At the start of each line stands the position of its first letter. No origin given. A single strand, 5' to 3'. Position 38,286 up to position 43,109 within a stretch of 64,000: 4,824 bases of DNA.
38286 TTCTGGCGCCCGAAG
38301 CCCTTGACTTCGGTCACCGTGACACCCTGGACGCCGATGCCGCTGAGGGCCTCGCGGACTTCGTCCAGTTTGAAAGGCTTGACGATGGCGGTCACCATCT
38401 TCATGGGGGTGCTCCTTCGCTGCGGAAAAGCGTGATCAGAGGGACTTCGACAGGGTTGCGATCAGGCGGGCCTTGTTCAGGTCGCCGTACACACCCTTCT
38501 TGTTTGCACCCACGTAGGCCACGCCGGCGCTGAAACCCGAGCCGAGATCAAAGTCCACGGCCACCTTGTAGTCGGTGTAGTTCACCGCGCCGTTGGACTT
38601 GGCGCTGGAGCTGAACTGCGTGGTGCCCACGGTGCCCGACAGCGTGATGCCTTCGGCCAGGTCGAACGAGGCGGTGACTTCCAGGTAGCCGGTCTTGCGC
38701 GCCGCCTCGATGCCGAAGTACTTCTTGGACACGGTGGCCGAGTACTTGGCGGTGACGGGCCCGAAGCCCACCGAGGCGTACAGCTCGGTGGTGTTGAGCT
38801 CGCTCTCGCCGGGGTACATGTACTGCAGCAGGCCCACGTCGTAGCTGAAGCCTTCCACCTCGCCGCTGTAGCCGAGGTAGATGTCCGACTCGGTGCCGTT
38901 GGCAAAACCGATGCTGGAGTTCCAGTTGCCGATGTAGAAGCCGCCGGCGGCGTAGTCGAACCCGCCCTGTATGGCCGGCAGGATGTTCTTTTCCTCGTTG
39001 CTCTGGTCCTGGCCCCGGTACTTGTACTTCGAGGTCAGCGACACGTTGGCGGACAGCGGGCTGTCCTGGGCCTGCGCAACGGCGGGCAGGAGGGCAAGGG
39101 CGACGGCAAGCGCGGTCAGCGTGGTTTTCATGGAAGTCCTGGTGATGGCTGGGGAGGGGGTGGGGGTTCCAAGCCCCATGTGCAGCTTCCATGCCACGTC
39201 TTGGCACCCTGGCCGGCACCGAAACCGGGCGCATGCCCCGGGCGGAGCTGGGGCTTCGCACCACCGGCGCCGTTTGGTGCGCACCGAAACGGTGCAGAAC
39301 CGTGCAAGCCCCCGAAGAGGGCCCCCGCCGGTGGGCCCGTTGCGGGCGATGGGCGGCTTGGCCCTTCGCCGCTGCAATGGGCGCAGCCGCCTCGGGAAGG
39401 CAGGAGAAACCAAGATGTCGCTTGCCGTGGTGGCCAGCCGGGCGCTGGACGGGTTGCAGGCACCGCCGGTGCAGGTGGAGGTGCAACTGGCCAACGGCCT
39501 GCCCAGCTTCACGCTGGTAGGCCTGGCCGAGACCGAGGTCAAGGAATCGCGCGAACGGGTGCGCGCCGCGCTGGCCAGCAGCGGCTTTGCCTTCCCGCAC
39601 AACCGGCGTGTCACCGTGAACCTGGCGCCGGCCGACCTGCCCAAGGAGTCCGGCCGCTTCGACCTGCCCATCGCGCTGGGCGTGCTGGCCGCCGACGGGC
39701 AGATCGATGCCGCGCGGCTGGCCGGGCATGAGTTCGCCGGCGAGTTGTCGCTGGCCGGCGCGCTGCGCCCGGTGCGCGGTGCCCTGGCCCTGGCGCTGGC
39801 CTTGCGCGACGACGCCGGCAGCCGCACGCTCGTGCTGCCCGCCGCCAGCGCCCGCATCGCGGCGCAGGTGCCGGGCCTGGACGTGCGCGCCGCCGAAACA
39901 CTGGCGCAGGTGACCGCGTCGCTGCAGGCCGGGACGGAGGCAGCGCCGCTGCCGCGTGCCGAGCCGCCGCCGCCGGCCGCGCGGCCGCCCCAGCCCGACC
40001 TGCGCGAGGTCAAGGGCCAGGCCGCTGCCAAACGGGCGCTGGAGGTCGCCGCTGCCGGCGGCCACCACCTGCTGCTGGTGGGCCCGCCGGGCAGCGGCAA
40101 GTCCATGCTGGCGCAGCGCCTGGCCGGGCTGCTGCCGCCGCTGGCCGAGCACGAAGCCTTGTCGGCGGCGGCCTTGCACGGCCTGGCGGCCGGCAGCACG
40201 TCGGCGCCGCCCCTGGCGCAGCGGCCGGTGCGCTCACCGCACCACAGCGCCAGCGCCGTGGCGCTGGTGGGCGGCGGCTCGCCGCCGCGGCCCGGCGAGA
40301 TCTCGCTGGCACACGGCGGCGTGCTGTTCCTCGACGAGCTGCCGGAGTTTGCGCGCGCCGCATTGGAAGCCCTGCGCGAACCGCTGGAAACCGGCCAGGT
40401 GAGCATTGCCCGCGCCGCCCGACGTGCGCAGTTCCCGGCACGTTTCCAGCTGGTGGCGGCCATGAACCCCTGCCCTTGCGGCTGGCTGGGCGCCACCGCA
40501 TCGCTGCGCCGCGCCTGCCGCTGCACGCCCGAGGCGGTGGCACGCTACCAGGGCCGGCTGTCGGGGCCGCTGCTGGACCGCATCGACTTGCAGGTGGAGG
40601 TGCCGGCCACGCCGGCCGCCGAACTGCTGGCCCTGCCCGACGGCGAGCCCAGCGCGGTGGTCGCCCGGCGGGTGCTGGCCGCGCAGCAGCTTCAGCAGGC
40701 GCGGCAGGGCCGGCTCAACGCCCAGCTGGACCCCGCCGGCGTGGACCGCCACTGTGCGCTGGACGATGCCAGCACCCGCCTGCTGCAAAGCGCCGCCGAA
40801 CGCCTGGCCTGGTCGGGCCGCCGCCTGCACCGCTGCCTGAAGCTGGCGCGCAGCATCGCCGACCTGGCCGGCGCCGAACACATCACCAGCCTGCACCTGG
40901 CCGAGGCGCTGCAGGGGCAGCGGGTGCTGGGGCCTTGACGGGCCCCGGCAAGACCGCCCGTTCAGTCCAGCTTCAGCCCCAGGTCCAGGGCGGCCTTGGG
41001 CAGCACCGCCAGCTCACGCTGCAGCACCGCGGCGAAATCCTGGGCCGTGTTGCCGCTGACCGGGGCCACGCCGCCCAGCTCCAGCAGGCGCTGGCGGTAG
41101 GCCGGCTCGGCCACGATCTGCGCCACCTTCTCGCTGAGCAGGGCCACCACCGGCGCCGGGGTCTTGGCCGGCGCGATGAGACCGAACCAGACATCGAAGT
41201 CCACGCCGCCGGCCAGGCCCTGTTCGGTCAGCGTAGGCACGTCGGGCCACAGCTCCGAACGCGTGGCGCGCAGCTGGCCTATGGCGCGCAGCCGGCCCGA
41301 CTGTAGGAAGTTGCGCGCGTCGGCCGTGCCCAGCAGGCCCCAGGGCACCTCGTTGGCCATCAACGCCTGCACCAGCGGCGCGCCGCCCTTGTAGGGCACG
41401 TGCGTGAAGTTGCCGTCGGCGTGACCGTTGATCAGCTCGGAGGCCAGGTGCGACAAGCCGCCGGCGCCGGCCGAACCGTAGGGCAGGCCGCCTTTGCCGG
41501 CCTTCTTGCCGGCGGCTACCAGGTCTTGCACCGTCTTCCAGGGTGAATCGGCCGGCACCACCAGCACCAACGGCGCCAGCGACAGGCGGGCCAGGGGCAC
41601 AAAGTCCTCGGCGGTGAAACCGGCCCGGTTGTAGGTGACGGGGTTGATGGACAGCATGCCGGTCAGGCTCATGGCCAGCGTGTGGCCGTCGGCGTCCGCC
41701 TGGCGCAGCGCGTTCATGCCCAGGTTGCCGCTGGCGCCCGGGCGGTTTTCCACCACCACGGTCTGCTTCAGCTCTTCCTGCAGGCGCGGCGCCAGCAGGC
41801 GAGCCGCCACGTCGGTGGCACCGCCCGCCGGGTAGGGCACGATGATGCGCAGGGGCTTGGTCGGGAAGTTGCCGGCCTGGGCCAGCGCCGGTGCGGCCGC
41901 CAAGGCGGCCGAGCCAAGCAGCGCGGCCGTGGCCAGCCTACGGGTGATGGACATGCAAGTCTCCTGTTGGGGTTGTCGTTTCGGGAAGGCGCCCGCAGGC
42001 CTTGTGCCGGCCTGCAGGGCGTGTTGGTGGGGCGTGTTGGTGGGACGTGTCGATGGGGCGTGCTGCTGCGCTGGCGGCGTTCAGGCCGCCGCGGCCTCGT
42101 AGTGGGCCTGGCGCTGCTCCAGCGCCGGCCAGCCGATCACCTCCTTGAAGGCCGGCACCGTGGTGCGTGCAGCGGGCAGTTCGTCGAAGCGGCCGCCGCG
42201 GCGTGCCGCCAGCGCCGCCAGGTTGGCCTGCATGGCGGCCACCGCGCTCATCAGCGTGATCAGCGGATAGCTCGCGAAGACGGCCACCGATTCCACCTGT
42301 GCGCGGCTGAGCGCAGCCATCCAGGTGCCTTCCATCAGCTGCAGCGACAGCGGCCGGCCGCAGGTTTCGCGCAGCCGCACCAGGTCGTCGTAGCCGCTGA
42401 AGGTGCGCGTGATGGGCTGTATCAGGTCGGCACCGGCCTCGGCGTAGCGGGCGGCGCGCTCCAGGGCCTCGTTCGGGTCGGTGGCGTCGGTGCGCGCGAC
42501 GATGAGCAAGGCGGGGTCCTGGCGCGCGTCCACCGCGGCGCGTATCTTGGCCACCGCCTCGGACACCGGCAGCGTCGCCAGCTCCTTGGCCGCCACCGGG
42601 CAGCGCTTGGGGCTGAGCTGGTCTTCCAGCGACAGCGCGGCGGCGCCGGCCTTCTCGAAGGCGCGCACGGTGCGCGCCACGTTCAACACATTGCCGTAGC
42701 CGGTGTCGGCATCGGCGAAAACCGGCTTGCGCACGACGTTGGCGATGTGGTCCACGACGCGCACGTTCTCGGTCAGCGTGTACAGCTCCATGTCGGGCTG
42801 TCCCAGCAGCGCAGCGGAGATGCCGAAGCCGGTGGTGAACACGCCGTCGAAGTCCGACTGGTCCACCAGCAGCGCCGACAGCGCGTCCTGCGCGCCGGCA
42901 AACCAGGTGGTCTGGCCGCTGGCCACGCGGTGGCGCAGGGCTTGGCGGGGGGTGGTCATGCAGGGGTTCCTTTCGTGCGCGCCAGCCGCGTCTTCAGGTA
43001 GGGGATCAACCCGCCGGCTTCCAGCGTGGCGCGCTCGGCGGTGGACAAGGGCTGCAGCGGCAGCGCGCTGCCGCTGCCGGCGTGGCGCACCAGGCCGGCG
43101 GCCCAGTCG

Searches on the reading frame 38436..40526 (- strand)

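Call 62: search_protein_families(library=pfam, proteins=[window:38436-40526:-], max_evalue=0.00001)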
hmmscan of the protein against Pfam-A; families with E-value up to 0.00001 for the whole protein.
window:38436-40526:- (696 aa): 1 family
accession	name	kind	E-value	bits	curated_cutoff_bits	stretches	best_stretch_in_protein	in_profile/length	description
PF09694.16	Gcw_chp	-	2.4e-41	142.7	24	1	490-681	9-209/230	Bacterial protein of unknown function (Gcw_chp)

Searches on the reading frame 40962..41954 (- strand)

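Call 62: search_protein_families(library=pfam, proteins=[window:40962-41954:-], max_evalue=0.00001)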
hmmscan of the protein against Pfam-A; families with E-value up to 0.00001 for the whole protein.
window:40962-41954:- (330 aa): 1 family
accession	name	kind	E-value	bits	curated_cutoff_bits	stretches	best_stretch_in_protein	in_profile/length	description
PF03401.19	TctC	-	5.2e-57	193.9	27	1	51-315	2-262/274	Tripartite tricarboxylate transporter family receptor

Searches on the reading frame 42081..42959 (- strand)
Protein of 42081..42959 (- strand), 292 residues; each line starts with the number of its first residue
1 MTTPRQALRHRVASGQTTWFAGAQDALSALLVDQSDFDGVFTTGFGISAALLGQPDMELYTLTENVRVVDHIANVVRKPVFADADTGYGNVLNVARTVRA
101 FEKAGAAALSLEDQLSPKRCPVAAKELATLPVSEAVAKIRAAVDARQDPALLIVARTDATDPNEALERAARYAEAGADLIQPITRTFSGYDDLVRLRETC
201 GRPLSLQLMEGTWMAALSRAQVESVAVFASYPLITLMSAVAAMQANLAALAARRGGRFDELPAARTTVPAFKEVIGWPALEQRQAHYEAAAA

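Call 62: search_protein_families(library=pfam, proteins=[window:42081-42959:-], max_evalue=0.00001)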
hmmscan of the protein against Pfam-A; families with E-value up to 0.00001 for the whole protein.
window:42081-42959:- (292 aa): 2 families
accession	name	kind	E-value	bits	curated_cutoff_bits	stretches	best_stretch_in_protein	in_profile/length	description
PF13714.12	PEP_mutase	-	1.2e-38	133.5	31.5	1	14-242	7-234/240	Phosphoenolpyruvate phosphomutase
PF00463.27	ICL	-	6.9e-09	35.2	26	1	77-160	149-234/526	Isocitrate lyase family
